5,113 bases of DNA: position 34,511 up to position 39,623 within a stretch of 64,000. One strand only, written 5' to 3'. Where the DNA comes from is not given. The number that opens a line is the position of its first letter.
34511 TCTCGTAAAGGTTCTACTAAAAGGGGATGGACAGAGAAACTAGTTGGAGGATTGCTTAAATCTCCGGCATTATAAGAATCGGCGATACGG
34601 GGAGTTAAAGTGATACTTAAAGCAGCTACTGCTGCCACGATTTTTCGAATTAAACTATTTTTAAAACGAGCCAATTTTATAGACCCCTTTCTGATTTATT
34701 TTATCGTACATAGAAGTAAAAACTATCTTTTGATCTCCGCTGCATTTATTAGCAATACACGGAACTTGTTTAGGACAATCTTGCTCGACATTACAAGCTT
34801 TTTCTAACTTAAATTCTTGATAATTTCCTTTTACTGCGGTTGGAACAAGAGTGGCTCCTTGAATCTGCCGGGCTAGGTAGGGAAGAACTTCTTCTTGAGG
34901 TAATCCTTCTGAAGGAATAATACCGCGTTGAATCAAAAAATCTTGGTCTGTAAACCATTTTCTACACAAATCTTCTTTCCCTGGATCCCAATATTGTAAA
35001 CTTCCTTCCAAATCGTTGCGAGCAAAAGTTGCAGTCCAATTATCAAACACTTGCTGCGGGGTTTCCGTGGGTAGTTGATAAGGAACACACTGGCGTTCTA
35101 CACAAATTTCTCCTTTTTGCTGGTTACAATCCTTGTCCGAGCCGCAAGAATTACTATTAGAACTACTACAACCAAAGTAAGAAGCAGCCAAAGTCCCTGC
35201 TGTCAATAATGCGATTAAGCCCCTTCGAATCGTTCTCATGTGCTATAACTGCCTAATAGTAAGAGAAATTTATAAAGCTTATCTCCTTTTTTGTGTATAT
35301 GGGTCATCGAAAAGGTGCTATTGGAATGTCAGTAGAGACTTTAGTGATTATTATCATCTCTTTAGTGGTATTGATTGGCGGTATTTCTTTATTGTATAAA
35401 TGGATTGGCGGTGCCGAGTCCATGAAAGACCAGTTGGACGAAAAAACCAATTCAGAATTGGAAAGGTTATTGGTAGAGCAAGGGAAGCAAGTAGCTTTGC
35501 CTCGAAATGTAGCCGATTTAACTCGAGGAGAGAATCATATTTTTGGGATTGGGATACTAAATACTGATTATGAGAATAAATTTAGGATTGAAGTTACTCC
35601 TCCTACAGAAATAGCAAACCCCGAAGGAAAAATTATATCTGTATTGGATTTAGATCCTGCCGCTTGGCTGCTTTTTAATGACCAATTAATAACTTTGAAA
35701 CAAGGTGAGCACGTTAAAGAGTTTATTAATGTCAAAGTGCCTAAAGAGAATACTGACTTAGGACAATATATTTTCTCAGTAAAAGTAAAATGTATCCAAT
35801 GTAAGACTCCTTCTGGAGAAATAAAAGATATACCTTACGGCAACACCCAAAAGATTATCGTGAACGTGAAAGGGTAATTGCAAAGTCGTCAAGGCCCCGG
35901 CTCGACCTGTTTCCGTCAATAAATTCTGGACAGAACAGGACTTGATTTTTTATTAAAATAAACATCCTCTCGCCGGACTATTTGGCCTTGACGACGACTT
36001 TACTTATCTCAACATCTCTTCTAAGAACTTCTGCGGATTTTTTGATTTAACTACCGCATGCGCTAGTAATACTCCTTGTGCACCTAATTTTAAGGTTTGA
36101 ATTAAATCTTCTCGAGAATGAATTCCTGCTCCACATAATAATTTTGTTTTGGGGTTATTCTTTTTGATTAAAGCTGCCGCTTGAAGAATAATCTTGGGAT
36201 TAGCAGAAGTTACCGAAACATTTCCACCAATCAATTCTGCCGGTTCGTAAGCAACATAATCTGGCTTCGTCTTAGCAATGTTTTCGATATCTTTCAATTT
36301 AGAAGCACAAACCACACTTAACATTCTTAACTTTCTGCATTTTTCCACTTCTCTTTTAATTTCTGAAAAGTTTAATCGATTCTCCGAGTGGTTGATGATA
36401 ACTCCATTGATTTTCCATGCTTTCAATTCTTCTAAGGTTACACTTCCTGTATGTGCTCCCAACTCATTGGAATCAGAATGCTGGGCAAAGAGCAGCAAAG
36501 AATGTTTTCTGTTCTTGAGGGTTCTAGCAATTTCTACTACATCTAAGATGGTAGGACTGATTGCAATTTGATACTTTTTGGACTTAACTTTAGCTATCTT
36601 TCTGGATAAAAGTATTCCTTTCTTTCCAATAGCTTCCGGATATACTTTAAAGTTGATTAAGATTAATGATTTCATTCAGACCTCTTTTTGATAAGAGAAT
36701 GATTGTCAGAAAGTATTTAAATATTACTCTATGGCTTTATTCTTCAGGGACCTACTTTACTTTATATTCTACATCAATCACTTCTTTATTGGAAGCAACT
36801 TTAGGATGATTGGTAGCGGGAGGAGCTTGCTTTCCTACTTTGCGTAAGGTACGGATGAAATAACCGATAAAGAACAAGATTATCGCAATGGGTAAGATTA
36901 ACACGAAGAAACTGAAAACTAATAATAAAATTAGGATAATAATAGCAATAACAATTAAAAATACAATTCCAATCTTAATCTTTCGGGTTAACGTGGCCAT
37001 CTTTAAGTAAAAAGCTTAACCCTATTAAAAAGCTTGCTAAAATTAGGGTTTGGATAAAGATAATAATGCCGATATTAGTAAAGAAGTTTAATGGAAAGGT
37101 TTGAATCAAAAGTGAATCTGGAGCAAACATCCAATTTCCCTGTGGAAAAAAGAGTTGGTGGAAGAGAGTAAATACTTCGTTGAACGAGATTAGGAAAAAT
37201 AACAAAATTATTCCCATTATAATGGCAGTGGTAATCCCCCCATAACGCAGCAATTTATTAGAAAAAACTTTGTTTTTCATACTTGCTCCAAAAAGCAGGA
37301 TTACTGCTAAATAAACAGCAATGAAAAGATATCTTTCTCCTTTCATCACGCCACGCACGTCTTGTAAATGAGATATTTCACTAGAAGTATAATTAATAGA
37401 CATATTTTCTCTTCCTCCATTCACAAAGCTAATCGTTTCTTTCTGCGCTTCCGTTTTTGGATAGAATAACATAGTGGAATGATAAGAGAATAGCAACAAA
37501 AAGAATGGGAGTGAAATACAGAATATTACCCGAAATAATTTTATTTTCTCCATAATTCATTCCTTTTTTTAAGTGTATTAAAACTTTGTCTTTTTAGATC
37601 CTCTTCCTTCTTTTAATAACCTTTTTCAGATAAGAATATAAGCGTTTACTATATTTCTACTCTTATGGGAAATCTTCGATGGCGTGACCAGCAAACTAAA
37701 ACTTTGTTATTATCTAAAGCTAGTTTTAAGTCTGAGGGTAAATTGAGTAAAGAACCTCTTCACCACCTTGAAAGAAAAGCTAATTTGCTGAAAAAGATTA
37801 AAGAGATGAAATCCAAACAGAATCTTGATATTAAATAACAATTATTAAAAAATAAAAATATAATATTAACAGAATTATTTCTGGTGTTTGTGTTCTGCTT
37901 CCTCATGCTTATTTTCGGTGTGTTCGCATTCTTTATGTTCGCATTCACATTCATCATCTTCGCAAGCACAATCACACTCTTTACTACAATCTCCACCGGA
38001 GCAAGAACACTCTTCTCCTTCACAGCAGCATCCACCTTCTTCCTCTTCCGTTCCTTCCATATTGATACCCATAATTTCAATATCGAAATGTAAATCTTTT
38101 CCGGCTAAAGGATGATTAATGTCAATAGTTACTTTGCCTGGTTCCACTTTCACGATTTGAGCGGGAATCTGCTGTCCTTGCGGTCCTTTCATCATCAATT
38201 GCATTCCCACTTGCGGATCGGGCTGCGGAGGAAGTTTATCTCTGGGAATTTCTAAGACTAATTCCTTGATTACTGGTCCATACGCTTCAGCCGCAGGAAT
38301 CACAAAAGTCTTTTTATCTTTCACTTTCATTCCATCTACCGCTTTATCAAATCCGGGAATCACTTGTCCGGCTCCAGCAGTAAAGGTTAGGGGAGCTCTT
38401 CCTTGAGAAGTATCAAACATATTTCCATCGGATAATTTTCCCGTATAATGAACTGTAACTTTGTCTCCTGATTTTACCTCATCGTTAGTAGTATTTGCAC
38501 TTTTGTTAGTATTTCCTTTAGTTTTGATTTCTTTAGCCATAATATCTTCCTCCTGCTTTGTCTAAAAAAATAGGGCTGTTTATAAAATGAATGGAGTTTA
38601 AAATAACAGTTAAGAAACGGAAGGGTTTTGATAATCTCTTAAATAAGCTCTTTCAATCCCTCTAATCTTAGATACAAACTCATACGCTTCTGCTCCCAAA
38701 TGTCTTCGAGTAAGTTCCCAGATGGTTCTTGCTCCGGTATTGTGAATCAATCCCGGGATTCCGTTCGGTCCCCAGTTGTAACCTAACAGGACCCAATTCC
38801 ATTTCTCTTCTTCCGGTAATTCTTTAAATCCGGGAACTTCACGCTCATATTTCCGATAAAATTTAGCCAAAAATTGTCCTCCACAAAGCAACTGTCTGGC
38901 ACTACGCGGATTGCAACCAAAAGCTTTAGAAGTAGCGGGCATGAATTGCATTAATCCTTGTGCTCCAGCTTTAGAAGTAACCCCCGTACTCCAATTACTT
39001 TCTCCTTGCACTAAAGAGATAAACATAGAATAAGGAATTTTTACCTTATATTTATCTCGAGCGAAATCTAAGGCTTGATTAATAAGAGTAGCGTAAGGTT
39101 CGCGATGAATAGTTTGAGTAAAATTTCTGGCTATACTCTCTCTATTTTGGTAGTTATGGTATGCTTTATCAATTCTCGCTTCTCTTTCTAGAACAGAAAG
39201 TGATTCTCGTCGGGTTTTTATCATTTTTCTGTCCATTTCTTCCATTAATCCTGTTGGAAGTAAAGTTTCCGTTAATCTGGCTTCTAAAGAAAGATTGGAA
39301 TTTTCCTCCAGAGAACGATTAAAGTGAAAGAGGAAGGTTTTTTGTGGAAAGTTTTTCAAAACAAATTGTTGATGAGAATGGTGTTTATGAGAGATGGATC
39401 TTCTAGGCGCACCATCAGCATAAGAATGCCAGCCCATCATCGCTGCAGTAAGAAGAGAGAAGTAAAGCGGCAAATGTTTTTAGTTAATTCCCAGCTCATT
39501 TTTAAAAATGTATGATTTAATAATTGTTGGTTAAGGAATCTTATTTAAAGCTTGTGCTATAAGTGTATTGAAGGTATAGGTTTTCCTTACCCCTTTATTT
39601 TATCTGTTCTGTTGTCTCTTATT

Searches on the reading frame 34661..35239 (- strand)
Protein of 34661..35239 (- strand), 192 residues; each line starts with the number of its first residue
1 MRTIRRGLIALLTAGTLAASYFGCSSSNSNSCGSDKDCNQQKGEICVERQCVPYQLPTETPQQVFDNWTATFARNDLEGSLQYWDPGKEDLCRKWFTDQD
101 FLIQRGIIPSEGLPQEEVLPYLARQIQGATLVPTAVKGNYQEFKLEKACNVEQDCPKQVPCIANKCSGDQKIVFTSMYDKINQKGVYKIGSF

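Call 73: search_protein_families(library=pfam, proteins=[window:34661-35239:-], max_evalue=0.001)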
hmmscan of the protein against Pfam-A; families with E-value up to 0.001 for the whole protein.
window:34661-35239:- (192 aa): 1 family
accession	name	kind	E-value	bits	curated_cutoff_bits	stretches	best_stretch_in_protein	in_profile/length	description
PF01666.22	DX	-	0.00062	20.6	25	0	27-49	45-65/76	DX module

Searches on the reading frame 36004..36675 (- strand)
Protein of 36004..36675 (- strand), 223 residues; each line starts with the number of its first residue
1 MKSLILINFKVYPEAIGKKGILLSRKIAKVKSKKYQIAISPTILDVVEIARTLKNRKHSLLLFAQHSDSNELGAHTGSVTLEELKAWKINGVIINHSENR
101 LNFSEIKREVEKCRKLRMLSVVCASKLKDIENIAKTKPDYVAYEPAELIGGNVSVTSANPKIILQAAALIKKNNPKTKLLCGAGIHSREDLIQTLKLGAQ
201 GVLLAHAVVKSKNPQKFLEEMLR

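Call 73: search_protein_families(library=pfam, proteins=[window:36004-36675:-], max_evalue=0.001)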
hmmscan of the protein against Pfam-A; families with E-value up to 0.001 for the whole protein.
window:36004-36675:- (223 aa): 2 families
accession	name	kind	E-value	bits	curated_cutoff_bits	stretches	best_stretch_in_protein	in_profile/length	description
PF00121.24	TIM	-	1.1e-33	117.2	20.1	1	4-217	2-241/245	Triosephosphate isomerase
PF05690.20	ThiG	-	0.00047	20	23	1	174-218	174-217/247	Thiazole biosynthesis protein ThiG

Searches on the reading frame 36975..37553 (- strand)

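Call 73: search_protein_families(library=pfam, proteins=[window:36975-37553:-], max_evalue=0.001)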
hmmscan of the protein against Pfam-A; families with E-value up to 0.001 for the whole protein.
window:36975-37553:- (192 aa): 1 family
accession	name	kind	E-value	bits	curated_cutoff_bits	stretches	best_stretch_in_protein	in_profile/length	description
PF07314.17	Lit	-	9.3e-20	71.8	24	1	38-158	51-176/176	Lipoprotein intramolecular transacylase Lit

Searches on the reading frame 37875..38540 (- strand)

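Call 73: search_protein_families(library=pfam, proteins=[window:37875-38540:-], max_evalue=0.001)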
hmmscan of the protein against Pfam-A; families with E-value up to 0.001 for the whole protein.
window:37875-38540:- (221 aa): 2 families
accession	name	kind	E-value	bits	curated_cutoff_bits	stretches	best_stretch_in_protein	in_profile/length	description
PF00254.34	FKBP_C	-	3.7e-23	82.1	21.1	1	21-156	4-93/94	FKBP-type peptidyl-prolyl cis-trans isomerase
PF22199.2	FKBP26_IF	-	0.00021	21.6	27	1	109-145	15-46/46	FKBP26, IF domain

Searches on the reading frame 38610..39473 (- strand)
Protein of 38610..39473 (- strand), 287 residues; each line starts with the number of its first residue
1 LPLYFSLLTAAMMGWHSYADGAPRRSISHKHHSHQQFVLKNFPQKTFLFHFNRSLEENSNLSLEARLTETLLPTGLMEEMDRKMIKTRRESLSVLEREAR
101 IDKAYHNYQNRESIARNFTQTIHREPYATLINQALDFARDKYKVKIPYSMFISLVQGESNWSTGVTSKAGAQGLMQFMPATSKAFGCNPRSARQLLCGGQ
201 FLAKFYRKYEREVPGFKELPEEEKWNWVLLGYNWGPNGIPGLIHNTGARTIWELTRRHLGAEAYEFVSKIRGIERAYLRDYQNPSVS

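Call 75: search_protein_families(library=pfam, proteins=[window:38610-39473:-], max_evalue=0.001)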
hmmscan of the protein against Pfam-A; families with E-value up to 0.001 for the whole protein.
window:38610-39473:- (287 aa): 1 family
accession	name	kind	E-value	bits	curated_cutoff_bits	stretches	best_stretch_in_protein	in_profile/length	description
PF01464.25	SLT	-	7.4e-12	45.3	21.3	1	141-253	7-115/117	Transglycosylase SLT domain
